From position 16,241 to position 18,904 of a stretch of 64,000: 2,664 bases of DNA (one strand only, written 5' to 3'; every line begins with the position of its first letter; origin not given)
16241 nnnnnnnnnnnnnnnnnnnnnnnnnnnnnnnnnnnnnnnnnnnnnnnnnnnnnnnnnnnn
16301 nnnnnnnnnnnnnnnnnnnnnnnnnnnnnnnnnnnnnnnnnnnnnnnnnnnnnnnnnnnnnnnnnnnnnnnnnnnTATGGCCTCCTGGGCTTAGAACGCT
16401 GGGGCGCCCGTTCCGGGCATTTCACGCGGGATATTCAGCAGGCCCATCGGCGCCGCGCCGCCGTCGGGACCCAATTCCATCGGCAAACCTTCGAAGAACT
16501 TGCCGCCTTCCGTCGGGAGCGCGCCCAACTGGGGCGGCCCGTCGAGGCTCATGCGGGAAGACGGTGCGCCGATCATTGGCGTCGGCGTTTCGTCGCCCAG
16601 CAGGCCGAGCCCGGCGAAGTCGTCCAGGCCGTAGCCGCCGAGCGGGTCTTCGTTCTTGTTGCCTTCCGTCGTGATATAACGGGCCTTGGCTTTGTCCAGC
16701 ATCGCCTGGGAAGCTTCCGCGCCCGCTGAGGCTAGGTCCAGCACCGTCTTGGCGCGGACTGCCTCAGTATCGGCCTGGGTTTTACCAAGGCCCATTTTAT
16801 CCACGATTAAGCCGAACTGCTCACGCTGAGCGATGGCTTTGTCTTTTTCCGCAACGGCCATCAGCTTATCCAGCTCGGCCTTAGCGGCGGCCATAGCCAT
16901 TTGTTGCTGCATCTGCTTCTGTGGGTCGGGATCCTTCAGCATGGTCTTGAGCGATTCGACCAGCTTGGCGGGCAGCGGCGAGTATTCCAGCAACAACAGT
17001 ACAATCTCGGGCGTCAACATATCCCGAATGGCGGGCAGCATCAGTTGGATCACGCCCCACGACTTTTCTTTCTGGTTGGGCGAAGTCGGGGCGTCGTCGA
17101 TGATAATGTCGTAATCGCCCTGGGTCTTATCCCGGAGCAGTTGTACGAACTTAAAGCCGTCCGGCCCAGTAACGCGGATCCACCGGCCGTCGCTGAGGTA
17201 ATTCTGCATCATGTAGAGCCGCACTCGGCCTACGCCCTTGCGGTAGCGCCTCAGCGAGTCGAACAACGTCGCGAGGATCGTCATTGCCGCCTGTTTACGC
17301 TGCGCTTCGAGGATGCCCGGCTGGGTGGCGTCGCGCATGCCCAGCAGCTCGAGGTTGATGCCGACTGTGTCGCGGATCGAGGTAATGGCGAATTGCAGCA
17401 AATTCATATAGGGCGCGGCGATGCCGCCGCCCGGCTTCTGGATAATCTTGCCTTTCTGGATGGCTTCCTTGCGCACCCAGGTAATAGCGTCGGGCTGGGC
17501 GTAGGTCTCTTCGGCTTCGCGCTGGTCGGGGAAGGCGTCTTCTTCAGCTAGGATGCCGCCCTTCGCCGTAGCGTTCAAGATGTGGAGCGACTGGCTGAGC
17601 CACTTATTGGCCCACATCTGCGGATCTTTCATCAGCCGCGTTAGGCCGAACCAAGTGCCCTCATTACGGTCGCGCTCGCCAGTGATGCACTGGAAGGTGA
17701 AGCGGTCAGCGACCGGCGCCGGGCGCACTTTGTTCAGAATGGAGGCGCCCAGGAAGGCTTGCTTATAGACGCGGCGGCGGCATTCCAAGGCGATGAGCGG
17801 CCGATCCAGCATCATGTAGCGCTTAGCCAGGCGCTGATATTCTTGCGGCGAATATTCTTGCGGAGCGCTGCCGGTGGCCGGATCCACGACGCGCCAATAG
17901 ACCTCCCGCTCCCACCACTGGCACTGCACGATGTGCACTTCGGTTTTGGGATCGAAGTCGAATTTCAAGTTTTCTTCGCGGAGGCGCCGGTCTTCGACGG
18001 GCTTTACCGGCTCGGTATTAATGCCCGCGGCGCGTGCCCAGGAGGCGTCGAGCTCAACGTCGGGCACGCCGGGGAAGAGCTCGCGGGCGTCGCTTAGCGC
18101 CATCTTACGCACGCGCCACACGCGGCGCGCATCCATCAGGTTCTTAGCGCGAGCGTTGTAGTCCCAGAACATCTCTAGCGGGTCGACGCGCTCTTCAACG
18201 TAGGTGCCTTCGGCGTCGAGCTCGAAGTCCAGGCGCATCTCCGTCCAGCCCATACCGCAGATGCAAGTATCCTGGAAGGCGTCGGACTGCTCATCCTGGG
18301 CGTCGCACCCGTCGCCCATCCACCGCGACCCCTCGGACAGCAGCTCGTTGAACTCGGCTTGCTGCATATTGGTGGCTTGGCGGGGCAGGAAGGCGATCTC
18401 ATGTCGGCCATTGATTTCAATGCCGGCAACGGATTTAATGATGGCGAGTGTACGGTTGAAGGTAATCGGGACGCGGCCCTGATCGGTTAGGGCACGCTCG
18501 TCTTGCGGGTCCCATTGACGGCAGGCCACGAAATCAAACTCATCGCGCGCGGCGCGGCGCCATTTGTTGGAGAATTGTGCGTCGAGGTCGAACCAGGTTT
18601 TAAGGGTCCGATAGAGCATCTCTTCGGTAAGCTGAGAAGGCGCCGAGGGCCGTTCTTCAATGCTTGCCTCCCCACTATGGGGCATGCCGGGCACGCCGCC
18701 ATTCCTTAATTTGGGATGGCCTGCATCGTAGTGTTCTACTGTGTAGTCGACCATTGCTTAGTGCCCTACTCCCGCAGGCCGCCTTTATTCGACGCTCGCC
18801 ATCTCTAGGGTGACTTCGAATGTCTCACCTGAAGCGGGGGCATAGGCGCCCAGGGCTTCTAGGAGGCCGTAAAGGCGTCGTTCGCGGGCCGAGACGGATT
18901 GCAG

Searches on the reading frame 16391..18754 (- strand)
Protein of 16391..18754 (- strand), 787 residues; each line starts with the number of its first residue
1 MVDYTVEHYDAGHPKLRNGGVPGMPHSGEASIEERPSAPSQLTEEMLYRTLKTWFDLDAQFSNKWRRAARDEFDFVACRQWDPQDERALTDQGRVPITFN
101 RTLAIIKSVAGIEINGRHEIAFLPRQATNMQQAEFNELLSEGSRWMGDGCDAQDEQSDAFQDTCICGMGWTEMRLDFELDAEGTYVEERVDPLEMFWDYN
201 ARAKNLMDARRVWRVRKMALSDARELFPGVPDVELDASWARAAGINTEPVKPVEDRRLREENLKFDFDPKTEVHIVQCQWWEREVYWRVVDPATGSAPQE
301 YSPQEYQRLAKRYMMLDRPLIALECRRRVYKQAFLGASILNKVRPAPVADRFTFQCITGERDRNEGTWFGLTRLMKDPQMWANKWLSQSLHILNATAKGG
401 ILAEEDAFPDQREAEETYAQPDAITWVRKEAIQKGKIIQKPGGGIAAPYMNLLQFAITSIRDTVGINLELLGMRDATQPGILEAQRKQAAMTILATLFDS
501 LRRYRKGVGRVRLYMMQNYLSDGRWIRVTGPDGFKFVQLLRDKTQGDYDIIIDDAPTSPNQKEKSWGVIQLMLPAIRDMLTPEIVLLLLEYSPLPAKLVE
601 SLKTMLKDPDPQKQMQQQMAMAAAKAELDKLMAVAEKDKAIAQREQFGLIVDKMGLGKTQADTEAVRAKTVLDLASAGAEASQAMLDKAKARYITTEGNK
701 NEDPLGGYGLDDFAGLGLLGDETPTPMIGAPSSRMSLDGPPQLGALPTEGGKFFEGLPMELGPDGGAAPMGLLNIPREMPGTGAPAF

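Call 11: search_protein_families(library=phrogs, proteins=[window:16391-18754:-], max_evalue=0.00001)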
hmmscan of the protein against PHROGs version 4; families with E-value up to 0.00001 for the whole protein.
window:16391-18754:- (787 aa): 3 families
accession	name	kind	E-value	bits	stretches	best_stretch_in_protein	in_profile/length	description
phrog_156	-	head and packaging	2.5e-102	344.5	1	43-691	7-646/681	portal protein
phrog_18470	-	head and packaging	8.7e-10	39.1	1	54-233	29-204/232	portal protein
phrog_1216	-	head and packaging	2.1e-07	30.9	1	456-650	451-644/714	portal protein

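Call 12: search_dna_similar(query=window:16391-18754:-, collection=phages, mode=protein, max_rows=25)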
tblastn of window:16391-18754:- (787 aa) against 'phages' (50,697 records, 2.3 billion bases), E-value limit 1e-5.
Records with a match: 182; places in all: 182; records where one place covers at least 80% of the query: 0.
Best place of each record, by identity: <60% 182.
By first word of the organism name: Vibrio 101; Ralstonia 31; Burkholderia 10; Pseudomonas 10; Klebsiella 6; Erwinia 5; Microcystis 3; Caudoviricetes 2; Serratia 2; Agrobacterium 2; and 8 more.
By host as written in the record: - 106; Ralstonia pseudosolanacearum 6; Ralstonia solanacearum 5; Ralstonia pseudosolanacearum I-31 (MT043) 5; Pseudomonas aeruginosa 4; Burkholderia cenocepacia 4; Ralstonia pseudosolanacearum I-15 (MT014) 4; Ralstonia pseudosolanacearum I-33 (MT061) 4; and 31 more.
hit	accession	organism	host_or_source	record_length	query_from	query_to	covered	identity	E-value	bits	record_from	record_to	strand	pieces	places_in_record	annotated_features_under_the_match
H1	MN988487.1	Rhizobium phage RHph_Y1_10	Rhizobium etli Y1_10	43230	30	603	73%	40.2%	1e-127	426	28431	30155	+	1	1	portal protein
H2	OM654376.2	Paracoccus phage vB_PmaP_KLEP18-1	Paracoccus marcusii strain KR4M-18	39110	37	604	72%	39.9%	6e-111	378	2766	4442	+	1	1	portal protein | hypothetical protein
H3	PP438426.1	Microcystis phage Mae-JY35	Microcystis aeruginosa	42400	51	605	71%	40.8%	5e-129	431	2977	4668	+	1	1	portal protein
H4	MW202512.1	Caudoviricetes sp.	Manatee Spring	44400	50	603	70%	39.5%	8e-115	389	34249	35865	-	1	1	portal protein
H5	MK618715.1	Serratia phage Parlo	Serratia marcescens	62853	43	670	80%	24.7%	5e-21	105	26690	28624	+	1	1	portal protein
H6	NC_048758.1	Serratia phage Parlo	Serratia marcescens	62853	43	670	80%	24.7%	5e-21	105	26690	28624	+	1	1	portal protein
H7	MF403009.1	Agrobacterium phage Atu_ph08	Agrobacterium tumefaciens C58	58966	47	610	72%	25.9%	2e-24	115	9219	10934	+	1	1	portal protein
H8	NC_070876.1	Agrobacterium phage Atu_ph08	Agrobacterium tumefaciens C58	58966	47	610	72%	25.9%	2e-24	115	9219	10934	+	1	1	portal protein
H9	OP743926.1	Erwinia phage Stean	Erwinia amylovora 1/79Sm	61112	2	590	75%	24.8%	8e-25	117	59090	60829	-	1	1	putative portal protein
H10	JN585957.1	Erwinia phage PEp14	Erwinia pyrifoliae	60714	2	590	75%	24.7%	1e-25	120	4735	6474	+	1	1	putative portal protein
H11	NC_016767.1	Erwinia phage PEp14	Erwinia pyrifoliae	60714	2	590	75%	24.7%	1e-25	120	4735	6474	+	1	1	portal protein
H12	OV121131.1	Ralstonia phage UAM5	Plantain rhizosphere soil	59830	11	610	76%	23.9%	2e-20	103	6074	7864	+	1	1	Phage portal protein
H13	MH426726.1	Erwinia phage Pavtok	Erwinia amylovora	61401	2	590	75%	24.3%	1e-24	117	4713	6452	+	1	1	hypothetical protein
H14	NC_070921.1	Erwinia phage Pavtok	Erwinia amylovora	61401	2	590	75%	24.3%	1e-24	117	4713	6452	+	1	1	portal protein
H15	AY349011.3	Burkholderia phage Bcep22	-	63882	21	610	75%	24.0%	4e-22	108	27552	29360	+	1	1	phage portal protein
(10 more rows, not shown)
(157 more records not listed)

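Call 65: find_related_loci(query=window:16391-18754:-, collection=viral_contigs, flank=10000)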
Query window:16391-18754:- (787 aa) in viral_contigs; peptide patterns used: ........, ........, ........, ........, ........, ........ (x = any residue, [..] = any of these).
28 stretches matched a pattern; 8 encode a relative of the query (tblastn E <= 1e-3); 8 distinct loci.
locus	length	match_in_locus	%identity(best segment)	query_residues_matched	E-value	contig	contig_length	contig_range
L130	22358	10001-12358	84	1-787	0e+0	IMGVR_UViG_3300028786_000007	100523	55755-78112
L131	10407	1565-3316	51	32-606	0e+0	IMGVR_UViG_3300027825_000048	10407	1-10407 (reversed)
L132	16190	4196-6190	48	28-685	0e+0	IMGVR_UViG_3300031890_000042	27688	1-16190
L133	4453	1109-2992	41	47-673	2e-148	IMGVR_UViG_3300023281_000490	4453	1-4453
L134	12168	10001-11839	37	64-692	6e-125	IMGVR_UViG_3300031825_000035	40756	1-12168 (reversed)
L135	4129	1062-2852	37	63-669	2e-119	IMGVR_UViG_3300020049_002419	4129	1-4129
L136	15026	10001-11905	36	26-660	3e-116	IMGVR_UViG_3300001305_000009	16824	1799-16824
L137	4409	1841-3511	37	59-616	3e-107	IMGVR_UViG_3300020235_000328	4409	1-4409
